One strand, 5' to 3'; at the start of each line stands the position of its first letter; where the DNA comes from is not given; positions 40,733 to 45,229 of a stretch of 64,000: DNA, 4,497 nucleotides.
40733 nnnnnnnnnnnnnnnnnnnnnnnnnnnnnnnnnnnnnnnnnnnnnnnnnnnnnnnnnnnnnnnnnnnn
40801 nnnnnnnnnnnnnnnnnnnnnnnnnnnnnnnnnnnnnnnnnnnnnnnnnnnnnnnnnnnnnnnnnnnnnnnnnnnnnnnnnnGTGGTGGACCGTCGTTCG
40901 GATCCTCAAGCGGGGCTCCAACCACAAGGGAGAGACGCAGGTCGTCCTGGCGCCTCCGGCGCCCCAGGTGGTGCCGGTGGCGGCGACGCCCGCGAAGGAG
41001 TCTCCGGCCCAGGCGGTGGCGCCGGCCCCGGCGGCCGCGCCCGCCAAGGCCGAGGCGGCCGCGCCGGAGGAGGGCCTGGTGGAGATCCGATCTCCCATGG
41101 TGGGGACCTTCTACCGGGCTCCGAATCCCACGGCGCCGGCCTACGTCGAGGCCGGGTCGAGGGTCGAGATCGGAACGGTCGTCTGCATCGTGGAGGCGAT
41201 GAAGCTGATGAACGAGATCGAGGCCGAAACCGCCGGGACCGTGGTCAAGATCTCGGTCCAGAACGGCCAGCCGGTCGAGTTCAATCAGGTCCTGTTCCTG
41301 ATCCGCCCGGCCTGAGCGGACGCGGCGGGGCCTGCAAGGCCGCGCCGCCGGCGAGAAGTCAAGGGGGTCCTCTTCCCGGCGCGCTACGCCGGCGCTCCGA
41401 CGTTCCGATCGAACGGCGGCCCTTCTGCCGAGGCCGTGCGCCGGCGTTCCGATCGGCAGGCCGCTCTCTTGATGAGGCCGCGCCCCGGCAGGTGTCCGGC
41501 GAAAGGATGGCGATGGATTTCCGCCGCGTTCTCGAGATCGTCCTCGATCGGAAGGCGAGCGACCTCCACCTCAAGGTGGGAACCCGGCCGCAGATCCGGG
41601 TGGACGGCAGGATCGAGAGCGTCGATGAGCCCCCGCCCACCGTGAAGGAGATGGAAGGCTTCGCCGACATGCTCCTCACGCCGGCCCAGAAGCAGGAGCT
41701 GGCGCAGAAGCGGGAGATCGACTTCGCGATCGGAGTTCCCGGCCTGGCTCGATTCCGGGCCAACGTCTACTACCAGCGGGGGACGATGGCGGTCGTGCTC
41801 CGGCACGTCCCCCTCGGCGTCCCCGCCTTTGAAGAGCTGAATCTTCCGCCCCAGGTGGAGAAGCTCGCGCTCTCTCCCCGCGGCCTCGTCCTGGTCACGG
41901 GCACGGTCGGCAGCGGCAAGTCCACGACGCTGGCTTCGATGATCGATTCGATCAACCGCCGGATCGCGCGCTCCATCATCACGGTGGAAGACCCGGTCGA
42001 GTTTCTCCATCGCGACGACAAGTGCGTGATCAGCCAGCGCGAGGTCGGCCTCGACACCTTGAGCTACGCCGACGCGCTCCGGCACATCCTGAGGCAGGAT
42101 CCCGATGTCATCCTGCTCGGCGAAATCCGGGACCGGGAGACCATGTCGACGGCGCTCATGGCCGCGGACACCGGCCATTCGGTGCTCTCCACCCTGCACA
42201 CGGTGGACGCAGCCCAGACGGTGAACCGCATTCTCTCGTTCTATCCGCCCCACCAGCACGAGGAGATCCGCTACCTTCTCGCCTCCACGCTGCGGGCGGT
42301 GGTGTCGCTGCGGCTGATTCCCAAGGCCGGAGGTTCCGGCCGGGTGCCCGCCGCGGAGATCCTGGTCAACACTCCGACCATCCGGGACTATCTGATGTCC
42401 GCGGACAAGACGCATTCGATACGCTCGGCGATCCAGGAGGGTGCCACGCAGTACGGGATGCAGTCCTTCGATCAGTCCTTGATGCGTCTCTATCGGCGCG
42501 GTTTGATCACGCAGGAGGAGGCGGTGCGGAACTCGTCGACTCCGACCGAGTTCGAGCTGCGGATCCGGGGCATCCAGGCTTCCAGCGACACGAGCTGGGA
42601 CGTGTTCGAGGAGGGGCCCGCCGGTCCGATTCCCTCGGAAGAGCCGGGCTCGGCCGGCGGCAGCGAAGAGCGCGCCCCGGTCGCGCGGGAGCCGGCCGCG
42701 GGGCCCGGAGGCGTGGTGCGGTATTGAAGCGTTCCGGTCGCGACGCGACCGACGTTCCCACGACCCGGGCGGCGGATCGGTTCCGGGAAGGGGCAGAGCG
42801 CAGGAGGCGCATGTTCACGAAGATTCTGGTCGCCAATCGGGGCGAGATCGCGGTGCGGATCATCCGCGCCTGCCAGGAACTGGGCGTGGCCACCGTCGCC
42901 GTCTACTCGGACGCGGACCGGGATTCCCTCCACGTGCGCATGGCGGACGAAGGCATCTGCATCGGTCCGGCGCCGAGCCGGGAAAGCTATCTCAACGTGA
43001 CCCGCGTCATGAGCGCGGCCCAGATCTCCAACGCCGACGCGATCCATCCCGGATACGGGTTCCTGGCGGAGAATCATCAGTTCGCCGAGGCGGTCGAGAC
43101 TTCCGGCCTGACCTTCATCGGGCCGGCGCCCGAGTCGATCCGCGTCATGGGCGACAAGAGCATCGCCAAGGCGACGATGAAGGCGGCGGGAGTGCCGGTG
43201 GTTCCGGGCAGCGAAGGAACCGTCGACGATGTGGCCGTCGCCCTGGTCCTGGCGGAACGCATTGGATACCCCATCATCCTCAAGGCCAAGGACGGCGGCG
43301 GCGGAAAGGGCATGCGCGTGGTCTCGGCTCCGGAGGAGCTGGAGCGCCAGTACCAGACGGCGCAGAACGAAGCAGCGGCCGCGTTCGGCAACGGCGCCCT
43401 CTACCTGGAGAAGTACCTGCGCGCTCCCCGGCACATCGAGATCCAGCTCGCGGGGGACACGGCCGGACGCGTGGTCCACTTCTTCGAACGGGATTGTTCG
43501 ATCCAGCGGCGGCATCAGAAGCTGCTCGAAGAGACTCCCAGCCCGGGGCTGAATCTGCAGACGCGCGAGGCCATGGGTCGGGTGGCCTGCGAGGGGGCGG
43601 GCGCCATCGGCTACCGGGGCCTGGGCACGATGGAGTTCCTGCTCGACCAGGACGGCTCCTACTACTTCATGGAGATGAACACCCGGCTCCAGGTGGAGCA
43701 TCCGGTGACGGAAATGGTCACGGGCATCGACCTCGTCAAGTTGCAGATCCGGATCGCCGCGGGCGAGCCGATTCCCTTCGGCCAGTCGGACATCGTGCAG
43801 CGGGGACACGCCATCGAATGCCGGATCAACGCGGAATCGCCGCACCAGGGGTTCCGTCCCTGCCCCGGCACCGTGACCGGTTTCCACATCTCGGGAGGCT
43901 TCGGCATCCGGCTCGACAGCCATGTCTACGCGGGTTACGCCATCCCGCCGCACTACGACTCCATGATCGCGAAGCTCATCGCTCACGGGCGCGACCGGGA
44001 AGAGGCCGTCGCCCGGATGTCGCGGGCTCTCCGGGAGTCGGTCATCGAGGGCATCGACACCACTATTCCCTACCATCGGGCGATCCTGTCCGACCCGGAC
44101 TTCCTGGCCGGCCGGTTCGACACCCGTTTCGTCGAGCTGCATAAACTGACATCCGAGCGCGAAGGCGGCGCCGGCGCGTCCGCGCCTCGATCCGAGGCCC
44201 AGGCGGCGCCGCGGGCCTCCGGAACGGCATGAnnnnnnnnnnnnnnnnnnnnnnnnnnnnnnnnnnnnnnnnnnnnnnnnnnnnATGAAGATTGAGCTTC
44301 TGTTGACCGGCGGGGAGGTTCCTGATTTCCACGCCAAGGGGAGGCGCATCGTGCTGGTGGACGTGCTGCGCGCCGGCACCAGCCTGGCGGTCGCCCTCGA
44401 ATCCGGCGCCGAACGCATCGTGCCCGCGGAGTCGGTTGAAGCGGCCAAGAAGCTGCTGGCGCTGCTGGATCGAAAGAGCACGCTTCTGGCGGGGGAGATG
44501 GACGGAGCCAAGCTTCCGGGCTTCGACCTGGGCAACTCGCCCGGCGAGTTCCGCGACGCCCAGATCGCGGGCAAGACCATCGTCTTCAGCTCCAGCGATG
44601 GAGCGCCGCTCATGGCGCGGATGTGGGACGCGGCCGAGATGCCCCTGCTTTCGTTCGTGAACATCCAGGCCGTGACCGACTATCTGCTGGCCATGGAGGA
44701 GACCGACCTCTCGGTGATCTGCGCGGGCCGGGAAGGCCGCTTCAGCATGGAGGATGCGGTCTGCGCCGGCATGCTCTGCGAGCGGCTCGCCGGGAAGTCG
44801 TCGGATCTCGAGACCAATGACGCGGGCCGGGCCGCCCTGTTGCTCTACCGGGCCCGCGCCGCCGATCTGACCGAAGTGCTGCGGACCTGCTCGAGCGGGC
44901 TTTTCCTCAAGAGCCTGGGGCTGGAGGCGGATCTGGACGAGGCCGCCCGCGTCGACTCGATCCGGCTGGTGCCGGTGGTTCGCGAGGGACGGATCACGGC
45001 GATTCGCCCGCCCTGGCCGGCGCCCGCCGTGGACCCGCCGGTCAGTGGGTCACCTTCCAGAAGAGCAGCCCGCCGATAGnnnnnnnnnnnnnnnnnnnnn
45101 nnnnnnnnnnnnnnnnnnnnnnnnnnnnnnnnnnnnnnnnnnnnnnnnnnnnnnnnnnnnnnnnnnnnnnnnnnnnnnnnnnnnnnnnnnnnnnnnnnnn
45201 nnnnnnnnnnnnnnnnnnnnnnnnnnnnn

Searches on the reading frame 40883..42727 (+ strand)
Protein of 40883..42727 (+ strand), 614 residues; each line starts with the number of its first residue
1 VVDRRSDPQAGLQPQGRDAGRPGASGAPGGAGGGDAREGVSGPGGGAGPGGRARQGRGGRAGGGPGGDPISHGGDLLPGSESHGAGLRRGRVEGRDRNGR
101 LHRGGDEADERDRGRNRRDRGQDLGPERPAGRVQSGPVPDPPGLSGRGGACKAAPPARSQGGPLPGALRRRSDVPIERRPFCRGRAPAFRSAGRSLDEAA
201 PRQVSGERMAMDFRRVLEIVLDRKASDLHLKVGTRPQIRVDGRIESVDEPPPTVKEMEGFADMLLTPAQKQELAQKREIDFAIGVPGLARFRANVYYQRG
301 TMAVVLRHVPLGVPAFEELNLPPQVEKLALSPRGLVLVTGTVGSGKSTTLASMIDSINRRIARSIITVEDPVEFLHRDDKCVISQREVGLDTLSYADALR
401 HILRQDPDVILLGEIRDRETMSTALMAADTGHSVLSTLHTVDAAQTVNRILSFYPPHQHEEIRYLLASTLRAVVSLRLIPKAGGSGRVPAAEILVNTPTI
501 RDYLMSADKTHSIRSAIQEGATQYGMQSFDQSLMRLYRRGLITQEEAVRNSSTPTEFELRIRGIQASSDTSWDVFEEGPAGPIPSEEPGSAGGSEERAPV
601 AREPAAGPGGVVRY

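Call 16: search_protein_families(library=pfam, proteins=[window:40883-42727:+], max_evalue=0.001)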
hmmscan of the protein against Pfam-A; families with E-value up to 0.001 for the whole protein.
window:40883-42727:+ (614 aa): 2 families
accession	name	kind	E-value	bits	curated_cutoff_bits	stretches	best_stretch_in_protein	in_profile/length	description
PF00437.27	T2SSE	-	1.2e-45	156.2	24.9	1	215-493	14-288/370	Type II/IV secretion system protein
PF13401.12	AAA_22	-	0.00043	21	27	1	332-376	4-46/130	AAA domain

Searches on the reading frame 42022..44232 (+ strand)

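Call 16: search_protein_families(library=pfam, proteins=[window:42022-44232:+], max_evalue=0.001)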
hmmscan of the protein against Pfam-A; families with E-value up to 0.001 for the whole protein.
window:42022-44232:+ (736 aa): 5 families
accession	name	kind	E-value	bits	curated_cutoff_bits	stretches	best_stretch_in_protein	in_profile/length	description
PF02786.22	CPSase_L_D2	-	1.7e-72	243.8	19.8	1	378-584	1-208/211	Carbamoyl-phosphate synthase L chain, ATP binding domain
PF00289.28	Biotin_carb_N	-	1.7e-46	157.6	25.5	1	264-373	1-110/110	Biotin carboxylase, N-terminal domain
PF02785.25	Biotin_carb_C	-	2.2e-40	137.6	32.4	1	599-705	1-107/108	Biotin carboxylase C-terminal domain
PF02222.28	ATP-grasp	-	3.9e-07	30.3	27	1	408-555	23-162/179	ATP-grasp domain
PF07478.18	Dala_Dala_lig_C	-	1.2e-05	25.3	24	1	406-554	27-174/204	D-ala D-ala ligase C-terminus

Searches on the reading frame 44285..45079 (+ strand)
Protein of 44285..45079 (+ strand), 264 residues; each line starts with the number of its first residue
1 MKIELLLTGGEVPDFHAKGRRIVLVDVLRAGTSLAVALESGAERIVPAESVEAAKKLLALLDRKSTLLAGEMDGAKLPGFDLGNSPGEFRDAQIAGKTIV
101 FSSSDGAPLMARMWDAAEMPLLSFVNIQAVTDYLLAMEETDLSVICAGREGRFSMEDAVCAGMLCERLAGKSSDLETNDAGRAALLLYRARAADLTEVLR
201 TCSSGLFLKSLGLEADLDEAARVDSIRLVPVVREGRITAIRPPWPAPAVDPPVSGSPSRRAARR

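Call 16: search_protein_families(library=pfam, proteins=[window:44285-45079:+], max_evalue=0.001)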
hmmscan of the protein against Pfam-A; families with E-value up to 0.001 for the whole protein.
window:44285-45079:+ (264 aa): 1 family
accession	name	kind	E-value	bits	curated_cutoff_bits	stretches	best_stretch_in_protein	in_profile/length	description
PF04029.19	2-ph_phosp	-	1.6e-58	198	26.4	1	21-234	15-225/226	2-phosphosulpholactate phosphatase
